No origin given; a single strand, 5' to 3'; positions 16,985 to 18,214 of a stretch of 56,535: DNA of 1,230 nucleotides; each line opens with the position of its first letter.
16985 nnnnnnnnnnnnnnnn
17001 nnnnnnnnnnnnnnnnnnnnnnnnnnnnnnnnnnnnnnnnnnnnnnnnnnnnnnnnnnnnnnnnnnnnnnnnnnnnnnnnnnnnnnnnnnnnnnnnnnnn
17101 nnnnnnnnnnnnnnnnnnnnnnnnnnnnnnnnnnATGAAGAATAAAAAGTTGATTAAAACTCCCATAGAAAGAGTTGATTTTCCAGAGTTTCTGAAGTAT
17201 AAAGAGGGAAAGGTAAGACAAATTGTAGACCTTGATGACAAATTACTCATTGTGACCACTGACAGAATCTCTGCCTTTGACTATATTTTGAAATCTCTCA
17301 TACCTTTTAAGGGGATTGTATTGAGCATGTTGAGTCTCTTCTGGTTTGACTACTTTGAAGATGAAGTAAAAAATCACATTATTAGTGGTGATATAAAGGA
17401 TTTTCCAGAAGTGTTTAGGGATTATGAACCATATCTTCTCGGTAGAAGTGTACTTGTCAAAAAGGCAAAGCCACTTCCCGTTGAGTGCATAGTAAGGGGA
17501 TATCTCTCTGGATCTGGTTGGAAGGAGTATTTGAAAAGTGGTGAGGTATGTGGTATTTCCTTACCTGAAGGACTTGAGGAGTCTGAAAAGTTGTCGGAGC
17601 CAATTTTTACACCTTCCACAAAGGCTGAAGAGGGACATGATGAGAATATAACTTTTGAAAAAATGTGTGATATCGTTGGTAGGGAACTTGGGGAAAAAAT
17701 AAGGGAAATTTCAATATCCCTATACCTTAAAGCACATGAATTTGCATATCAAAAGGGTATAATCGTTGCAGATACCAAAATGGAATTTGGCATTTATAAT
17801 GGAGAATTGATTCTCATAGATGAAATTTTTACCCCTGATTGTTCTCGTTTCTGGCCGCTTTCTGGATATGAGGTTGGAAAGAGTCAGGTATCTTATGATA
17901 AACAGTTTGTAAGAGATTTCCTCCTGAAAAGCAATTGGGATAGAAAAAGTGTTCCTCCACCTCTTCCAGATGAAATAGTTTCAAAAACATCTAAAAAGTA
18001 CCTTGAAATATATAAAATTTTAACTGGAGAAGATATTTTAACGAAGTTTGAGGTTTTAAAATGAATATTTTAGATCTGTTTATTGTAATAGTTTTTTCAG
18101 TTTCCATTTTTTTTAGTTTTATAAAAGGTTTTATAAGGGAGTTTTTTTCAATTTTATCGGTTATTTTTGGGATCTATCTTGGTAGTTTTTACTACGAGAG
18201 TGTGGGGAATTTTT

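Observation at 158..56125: Unclassified multi-module repeat family fills almost every long intergenic spacer (~7 kb, ~12% of the window)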

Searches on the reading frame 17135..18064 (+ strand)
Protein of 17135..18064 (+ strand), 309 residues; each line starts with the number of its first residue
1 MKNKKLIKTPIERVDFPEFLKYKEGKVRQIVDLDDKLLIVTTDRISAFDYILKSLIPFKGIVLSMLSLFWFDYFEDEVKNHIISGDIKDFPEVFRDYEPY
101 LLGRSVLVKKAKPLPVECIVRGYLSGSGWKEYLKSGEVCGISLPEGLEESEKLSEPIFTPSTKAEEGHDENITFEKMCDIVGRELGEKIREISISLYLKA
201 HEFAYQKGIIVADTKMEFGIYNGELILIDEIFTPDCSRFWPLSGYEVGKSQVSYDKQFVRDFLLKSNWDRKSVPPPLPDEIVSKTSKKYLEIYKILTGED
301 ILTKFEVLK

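Call 18: find_encoding_contigs(protein=window:17135-18064:+, flank=10000, max_places=10)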
Protein window:17135-18064:+ (309 aa): 6 contigs read that carry it; 3 places shown.
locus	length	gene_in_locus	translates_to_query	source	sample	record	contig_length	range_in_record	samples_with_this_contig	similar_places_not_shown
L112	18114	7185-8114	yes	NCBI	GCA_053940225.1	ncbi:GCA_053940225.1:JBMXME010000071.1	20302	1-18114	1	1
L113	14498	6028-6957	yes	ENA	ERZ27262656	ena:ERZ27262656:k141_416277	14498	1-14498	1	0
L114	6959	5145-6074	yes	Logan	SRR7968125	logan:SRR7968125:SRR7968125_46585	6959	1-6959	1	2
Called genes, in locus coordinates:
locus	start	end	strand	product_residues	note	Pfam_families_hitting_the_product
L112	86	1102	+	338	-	PF03706:LPG_synthase_TM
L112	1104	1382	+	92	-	PF05402:PqqD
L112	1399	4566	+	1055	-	PF26549:Tricorn_N, PF26550:Tricorn_2nd, PF07676:PD40, PF07676:PD40, PF26549:Tricorn_N, PF26550:Tricorn_2nd, PF07676:PD40, PF26549:Tricorn_N, +10 more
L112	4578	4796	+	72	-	PF01402:RHH_1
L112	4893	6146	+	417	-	PF05221:AdoHcyase, PF02826:2-Hacid_dh_C, PF00670:AdoHcyase_NAD, PF07991:KARI_N (weak)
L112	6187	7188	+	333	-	PF01207:Dus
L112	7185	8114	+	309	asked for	PF01259:SAICAR_synt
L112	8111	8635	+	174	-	PF02674:Colicin_V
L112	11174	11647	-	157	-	PF03449:GreA_GreB_N, PF01272:GreA_GreB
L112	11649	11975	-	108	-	PF01230:HIT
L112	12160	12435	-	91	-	PF00216:Bac_DNA_binding, PF18291:HU-HIG (weak), PF18175:HU-CCDC81_bac_2 (weak)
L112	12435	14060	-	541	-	PF10246:MRP-S35 (faint), PF00575:S1, PF09883:DUF2110 (faint), PF13509:S1_2 (faint), PF00575:S1, PF00575:S1, PF21710:Spt6_S1 (weak), PF00575:S1, +3 more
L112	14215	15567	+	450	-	PF20245:DUF6600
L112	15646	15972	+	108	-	-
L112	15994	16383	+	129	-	-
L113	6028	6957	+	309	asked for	PF01259:SAICAR_synt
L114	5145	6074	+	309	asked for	PF01259:SAICAR_synt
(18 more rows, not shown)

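Call 25: find_homologous_proteins(query=window:17135-18064:+, max_evalue=1e-40)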
Query window:17135-18064:+ (309 aa): 8000 proteins with E <= 1e-40 among 8000 candidates; the best 120 are listed.
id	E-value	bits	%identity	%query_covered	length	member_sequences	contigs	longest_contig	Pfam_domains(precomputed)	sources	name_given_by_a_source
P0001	2.2e-202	689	100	100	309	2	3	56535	PF01259.25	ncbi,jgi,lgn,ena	-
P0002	6.7e-151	520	73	98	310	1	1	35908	PF01259.25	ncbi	-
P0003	9.8e-148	510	72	99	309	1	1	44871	PF01259.25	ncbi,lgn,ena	-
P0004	2.5e-122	426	61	96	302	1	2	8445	PF01259.25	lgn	-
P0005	2.6e-117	410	61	94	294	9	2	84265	PF01259.25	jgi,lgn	-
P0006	1.8e-116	407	59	96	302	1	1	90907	PF01259.25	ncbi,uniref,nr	ncbi:phosphoribosylaminoimidazolesuccinocarboxamide synthase [Candidatus Kryptonium thompsonii]|unir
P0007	2.4e-116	407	59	96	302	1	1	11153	PF01259.25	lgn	-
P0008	2.5e-116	407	59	96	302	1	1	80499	PF01259.25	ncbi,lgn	-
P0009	2.7e-116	406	58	96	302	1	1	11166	PF01259.25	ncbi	ncbi:MAG: phosphoribosylaminoimidazolesuccinocarboxamide synthase [Candidatus Kryptonium sp.]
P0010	2.8e-116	406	63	92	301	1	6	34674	PF01259.25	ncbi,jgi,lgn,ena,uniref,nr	ncbi:phosphoribosylaminoimidazole-succinocarboxamide synthase [Candidatus Kryptobacter tengchongensi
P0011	6.0e-116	405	59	96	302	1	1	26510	PF01259.25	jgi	-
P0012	6.2e-116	405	60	93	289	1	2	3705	PF01259.25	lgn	-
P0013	6.5e-116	405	63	92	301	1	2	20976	PF01259.25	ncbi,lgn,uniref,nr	ncbi:phosphoribosylaminoimidazolesuccinocarboxamide synthase [Candidatus Kryptobacter tengchongensis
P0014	7.4e-116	405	60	91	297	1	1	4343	PF01259.25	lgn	-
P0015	1.2e-115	404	60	91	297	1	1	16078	PF01259.25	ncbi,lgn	-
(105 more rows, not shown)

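Call 26: find_encoding_contigs(protein=P0002, flank=10000, max_places=4)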
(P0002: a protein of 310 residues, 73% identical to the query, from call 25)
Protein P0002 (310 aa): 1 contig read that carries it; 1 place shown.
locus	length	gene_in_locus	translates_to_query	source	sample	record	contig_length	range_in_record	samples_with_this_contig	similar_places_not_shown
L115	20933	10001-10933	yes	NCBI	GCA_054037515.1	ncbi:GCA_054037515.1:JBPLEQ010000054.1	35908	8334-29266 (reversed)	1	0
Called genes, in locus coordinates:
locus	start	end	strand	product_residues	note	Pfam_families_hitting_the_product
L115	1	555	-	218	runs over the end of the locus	PF00923:TAL_FSA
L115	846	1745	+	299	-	PF05708:Peptidase_C92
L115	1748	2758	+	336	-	-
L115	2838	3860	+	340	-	PF03706:LPG_synthase_TM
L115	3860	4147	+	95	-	PF05402:PqqD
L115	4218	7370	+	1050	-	PF26549:Tricorn_N, PF26550:Tricorn_2nd, PF07676:PD40, PF07676:PD40, PF26549:Tricorn_N, PF26550:Tricorn_2nd, PF07676:PD40, PF26549:Tricorn_N, +13 more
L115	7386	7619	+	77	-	PF01402:RHH_1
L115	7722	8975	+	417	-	PF05221:AdoHcyase, PF00670:AdoHcyase_NAD, PF02826:2-Hacid_dh_C, PF07991:KARI_N (weak)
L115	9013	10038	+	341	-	PF01207:Dus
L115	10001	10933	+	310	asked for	PF01259:SAICAR_synt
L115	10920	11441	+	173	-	PF02674:Colicin_V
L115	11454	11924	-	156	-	PF03449:GreA_GreB_N, PF01272:GreA_GreB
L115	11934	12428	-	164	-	PF04677:CwfJ_C_1 (weak), PF11969:DcpS_C (weak), PF01230:HIT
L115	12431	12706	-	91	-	PF00216:Bac_DNA_binding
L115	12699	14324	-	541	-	PF10246:MRP-S35 (faint), PF00575:S1, PF23459:S1_RRP5 (faint), PF13509:S1_2 (faint), PF25522:OB_cyt-4 (faint), PF00575:S1, PF21710:Spt6_S1 (weak), PF00575:S1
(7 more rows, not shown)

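Call 27: find_encoding_contigs(protein=P0003, flank=10000, max_places=4)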
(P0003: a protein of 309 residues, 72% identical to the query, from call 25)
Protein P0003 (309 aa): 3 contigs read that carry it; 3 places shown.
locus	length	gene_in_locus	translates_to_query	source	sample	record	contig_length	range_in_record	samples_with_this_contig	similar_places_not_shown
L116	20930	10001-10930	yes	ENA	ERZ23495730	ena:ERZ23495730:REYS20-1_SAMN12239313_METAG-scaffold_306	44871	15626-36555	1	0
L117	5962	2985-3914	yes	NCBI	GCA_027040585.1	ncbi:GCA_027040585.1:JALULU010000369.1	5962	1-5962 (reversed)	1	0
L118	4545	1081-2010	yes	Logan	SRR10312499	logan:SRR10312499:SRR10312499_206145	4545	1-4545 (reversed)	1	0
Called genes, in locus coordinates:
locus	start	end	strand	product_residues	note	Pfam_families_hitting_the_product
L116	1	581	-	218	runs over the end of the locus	PF00923:TAL_FSA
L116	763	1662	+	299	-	PF05708:Peptidase_C92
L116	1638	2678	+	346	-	-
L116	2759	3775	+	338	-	PF03706:LPG_synthase_TM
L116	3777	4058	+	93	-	PF05402:PqqD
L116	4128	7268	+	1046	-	PF26549:Tricorn_N, PF26550:Tricorn_2nd, PF07676:PD40, PF07676:PD40, PF26549:Tricorn_N, PF26550:Tricorn_2nd, PF07676:PD40, PF26549:Tricorn_N, +11 more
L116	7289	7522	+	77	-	PF01402:RHH_1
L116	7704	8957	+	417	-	PF05221:AdoHcyase, PF02826:2-Hacid_dh_C, PF00670:AdoHcyase_NAD, PF07991:KARI_N (weak)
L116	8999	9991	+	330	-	PF01207:Dus, PF01180:DHO_dh (faint)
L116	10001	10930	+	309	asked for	PF01259:SAICAR_synt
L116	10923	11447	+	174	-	PF02674:Colicin_V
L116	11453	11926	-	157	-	PF03449:GreA_GreB_N, PF01272:GreA_GreB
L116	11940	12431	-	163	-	PF04677:CwfJ_C_1 (weak), PF11969:DcpS_C (weak), PF01230:HIT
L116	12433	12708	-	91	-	PF00216:Bac_DNA_binding, PF18291:HU-HIG (weak)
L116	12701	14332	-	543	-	PF00575:S1, PF13509:S1_2 (faint), PF23459:S1_RRP5 (faint), PF25522:OB_cyt-4 (faint), PF00575:S1, PF21710:Spt6_S1 (weak), PF00575:S1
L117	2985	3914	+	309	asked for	PF01259:SAICAR_synt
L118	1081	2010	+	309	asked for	PF01259:SAICAR_synt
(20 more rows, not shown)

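Call 49: list_cluster_members(proteins=[window:17135-18064:+, window:22355-23980:-, window:16137-17138:+, window:33883-36747:+, window:40549-43740:+, window:1138-2898:-, window:28220-30097:-, window:52424-54193:+, P0002, P0003])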
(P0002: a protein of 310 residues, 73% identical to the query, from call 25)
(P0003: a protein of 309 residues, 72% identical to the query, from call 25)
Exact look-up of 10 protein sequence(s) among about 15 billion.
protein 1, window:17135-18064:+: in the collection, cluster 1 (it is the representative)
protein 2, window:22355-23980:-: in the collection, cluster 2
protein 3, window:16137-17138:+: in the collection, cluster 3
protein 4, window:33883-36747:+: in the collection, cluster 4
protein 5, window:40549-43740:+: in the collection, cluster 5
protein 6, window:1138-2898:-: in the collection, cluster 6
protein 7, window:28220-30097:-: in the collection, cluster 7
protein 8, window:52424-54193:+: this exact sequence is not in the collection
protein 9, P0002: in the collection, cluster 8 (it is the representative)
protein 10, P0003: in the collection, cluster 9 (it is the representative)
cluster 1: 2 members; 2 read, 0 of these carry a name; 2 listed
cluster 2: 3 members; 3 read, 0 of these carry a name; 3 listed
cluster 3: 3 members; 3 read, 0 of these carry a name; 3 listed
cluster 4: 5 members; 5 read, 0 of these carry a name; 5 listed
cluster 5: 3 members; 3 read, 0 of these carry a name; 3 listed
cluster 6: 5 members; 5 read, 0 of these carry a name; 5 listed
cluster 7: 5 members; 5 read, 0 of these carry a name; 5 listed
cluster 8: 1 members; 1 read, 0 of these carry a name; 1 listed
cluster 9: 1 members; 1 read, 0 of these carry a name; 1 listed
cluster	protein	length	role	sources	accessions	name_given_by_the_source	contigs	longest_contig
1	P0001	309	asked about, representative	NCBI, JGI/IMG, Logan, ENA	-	-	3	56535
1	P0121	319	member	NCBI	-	-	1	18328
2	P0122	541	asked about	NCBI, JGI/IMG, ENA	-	-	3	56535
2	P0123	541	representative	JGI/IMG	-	-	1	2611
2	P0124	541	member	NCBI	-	-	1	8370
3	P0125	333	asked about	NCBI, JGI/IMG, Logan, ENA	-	-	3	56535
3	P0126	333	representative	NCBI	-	-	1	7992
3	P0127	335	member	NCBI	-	-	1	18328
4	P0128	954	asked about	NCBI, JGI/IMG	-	-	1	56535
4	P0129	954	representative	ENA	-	-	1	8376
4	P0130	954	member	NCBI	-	-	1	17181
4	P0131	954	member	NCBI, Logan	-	-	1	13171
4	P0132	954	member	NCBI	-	-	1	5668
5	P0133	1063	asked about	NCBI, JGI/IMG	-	-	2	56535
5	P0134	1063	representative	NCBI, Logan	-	-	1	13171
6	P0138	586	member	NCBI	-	-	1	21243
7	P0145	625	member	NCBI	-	-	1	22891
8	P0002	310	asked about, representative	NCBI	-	-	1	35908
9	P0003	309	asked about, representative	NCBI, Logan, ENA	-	-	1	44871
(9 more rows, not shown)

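Call 50: find_encoding_contigs(protein=P0121, flank=10000, max_places=4)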
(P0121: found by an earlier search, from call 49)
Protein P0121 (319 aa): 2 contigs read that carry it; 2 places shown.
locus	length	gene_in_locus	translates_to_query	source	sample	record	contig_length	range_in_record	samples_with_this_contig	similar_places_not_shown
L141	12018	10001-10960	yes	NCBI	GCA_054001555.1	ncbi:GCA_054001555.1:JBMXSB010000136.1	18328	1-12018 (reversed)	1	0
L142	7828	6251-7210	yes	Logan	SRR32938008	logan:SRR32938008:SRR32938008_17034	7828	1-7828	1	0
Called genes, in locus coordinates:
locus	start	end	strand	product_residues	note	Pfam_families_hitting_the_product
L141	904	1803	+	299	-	PF05708:Peptidase_C92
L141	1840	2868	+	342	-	-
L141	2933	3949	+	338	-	PF03706:LPG_synthase_TM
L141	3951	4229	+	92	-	PF05402:PqqD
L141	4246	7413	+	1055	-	PF26549:Tricorn_N, PF07676:PD40, PF26550:Tricorn_2nd, PF07676:PD40, PF26549:Tricorn_N, PF26550:Tricorn_2nd, PF07676:PD40, PF26549:Tricorn_N, +12 more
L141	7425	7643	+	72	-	PF01402:RHH_1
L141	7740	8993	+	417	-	PF05221:AdoHcyase, PF02826:2-Hacid_dh_C, PF00670:AdoHcyase_NAD, PF07991:KARI_N (weak)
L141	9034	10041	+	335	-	PF01207:Dus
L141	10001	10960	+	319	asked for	PF01259:SAICAR_synt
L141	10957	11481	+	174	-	PF02674:Colicin_V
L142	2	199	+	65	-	?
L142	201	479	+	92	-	PF05402:PqqD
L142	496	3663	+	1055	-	PF26549:Tricorn_N, PF07676:PD40, PF26550:Tricorn_2nd, PF07676:PD40, PF26549:Tricorn_N, PF26550:Tricorn_2nd, PF07676:PD40, PF26549:Tricorn_N, +12 more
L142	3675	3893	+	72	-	PF01402:RHH_1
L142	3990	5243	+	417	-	PF05221:AdoHcyase, PF02826:2-Hacid_dh_C, PF00670:AdoHcyase_NAD, PF07991:KARI_N (weak)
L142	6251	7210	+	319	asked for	PF01259:SAICAR_synt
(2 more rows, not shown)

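Call 53: find_encoding_contigs(protein=P0134, flank=10000, max_places=3)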
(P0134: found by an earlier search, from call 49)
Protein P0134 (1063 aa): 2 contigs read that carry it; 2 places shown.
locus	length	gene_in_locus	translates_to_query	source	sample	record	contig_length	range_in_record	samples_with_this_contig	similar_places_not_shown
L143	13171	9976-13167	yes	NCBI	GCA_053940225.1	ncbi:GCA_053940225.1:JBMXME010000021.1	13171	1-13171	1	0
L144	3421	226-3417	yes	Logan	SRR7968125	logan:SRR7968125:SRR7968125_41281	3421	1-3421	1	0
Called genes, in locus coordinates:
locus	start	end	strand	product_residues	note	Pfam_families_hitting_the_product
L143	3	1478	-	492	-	?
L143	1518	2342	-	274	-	PF01435:Peptidase_M48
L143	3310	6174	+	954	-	PF00404:Dockerin_1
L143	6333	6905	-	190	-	PF25025:EF-Ts_N (weak), PF00889:EF_TS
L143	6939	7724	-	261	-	PF00318:Ribosomal_S2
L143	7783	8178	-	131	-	PF00380:Ribosomal_S9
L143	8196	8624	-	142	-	PF00572:Ribosomal_L13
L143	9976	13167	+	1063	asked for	PF00069:Pkinase, PF07714:PK_Tyr_Ser-Thr, PF03109:ABC1 (weak), PF14559:TPR_19 (faint), PF07719:TPR_2 (faint), PF13414:TPR_11 (faint)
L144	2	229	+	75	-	?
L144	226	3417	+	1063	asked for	PF00069:Pkinase, PF07714:PK_Tyr_Ser-Thr, PF03109:ABC1 (weak), PF14559:TPR_19 (faint), PF07719:TPR_2 (faint), PF13414:TPR_11 (faint)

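Call 54: find_encoding_contigs(protein=P0138, flank=10000, max_places=3)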
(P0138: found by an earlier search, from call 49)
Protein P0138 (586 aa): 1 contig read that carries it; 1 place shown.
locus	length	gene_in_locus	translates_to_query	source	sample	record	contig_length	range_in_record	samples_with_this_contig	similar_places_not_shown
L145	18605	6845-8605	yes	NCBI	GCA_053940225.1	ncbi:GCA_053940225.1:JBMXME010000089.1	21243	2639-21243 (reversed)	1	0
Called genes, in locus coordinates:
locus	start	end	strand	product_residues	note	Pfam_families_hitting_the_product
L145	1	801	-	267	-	?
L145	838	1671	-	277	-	PF05708:Peptidase_C92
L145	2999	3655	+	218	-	PF00923:TAL_FSA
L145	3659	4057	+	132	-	PF03061:4HBT (weak)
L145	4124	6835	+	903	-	PF02128:Peptidase_M36, PF00404:Dockerin_1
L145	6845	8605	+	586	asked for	PF08439:Peptidase_M3_N, PF01432:Peptidase_M3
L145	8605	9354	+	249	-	PF00535:Glycos_transf_2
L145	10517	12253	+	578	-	PF00654:Voltage_CLC, PF00571:CBS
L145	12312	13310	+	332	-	PF20030:bpMoxR, PF07726:AAA_3, PF07728:AAA_5, PF17863:AAA_lid_2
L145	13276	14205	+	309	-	PF01882:DUF58, PF13519:VWA_2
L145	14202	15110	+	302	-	-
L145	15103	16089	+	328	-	PF00092:VWA, PF13519:VWA_2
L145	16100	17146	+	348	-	PF00092:VWA, PF13519:VWA_2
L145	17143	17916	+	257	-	PF13174:TPR_6 (faint), PF13414:TPR_11 (faint), PF14559:TPR_19 (faint), PF13424:TPR_12, PF13432:TPR_16 (weak), PF00515:TPR_1, PF07719:TPR_2, PF13181:TPR_8 (weak), +5 more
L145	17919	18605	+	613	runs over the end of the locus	PF13584:BatD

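Call 55: find_encoding_contigs(protein=P0145, flank=10000, max_places=3)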
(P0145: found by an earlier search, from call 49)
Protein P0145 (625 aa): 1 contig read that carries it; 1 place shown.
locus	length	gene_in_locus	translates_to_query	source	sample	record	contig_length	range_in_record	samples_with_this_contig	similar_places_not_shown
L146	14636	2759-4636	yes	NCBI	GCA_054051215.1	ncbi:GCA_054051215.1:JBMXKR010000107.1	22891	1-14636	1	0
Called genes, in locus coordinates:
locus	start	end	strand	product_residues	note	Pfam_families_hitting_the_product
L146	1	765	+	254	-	?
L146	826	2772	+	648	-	PF12969:DUF3857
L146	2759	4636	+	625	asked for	PF12969:DUF3857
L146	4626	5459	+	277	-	PF02401:LYTB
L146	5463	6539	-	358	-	PF20903:SPL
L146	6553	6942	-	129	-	-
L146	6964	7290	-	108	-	-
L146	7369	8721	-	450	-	PF20245:DUF6600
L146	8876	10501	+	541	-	PF10246:MRP-S35 (faint), PF00575:S1, PF09883:DUF2110 (faint), PF13509:S1_2 (faint), PF00575:S1, PF00575:S1, PF21710:Spt6_S1 (weak), PF00575:S1, +3 more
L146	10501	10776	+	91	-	PF00216:Bac_DNA_binding, PF18291:HU-HIG (weak), PF18175:HU-CCDC81_bac_2 (weak)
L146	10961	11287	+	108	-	PF01230:HIT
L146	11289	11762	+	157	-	PF03449:GreA_GreB_N, PF01272:GreA_GreB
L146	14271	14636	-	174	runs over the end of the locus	PF02674:Colicin_V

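Call 108: find_encoding_contigs(protein=P0124, flank=10000, max_places=3)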
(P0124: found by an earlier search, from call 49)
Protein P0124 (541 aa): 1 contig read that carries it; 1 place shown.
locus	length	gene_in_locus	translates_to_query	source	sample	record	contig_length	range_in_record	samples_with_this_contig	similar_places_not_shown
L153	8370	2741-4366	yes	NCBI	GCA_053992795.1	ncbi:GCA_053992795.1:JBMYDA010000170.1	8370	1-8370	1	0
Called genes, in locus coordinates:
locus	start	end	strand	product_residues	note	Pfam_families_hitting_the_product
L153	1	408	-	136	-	?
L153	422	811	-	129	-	-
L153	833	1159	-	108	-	-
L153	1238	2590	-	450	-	PF20245:DUF6600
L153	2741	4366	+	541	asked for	PF10246:MRP-S35 (faint), PF00575:S1, PF09883:DUF2110 (faint), PF13509:S1_2 (faint), PF00575:S1, PF00575:S1, PF21710:Spt6_S1, PF00575:S1, +3 more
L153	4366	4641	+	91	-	PF00216:Bac_DNA_binding, PF18291:HU-HIG (weak)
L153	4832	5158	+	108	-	PF01230:HIT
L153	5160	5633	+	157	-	PF03449:GreA_GreB_N, PF01272:GreA_GreB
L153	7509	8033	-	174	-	PF02674:Colicin_V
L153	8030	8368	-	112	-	?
